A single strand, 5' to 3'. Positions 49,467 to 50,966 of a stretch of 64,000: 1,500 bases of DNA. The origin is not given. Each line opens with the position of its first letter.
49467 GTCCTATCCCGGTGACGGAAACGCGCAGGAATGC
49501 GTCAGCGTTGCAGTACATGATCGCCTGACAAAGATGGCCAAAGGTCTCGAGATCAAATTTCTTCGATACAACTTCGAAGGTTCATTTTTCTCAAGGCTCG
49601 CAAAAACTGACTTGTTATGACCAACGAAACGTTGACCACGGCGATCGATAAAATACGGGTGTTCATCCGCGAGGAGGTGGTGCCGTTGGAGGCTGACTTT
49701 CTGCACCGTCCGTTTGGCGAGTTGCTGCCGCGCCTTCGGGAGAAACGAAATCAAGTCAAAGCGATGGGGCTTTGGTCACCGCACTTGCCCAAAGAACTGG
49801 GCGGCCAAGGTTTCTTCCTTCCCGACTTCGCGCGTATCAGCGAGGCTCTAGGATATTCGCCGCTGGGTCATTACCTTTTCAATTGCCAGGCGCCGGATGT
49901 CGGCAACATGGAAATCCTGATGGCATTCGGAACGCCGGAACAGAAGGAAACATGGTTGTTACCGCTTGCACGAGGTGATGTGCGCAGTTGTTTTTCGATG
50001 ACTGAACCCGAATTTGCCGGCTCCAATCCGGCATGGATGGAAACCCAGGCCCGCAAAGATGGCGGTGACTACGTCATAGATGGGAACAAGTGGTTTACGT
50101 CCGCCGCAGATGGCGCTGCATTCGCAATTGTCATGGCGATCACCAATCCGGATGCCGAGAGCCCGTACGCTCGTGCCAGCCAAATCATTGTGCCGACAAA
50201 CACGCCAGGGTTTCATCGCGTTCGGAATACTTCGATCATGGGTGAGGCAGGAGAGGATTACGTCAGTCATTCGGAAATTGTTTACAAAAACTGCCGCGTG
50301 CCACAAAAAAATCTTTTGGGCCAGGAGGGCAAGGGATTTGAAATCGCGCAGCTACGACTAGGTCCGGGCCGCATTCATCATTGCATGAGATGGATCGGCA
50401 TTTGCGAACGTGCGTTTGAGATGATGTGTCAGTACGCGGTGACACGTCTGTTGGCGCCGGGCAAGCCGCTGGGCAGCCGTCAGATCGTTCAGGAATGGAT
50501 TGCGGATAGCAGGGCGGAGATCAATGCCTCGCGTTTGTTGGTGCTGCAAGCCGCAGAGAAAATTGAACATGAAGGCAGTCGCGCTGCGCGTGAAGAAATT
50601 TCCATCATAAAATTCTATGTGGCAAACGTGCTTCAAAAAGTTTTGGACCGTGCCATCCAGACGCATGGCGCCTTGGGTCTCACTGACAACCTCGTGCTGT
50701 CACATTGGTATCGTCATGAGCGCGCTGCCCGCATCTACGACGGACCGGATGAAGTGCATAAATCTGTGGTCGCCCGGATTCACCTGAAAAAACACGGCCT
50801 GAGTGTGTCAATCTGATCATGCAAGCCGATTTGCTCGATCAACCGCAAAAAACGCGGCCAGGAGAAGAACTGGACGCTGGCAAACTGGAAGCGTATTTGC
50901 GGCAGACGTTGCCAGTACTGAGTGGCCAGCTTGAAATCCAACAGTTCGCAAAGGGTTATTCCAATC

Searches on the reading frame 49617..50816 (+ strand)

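Call 46: search_protein_families(library=pfam, proteins=[window:49617-50816:+], max_evalue=0.001)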
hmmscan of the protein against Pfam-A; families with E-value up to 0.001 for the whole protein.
window:49617-50816:+ (399 aa): 4 families
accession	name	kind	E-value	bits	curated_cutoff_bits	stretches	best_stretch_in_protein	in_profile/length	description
PF00441.29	Acyl-CoA_dh_1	-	1.2e-37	129.8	22.4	1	238-387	1-147/150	Acyl-CoA dehydrogenase, C-terminal domain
PF02770.24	Acyl-CoA_dh_M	-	4.5e-16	59.2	33.3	1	125-226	1-97/97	Acyl-CoA dehydrogenase, middle domain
PF08028.16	Acyl-CoA_dh_2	-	1.7e-12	48.2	22.7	1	255-374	3-129/134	Acyl-CoA dehydrogenase, C-terminal domain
PF02771.21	Acyl-CoA_dh_N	-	6.7e-12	46.2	22.9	1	9-121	7-113/113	Acyl-CoA dehydrogenase, N-terminal domain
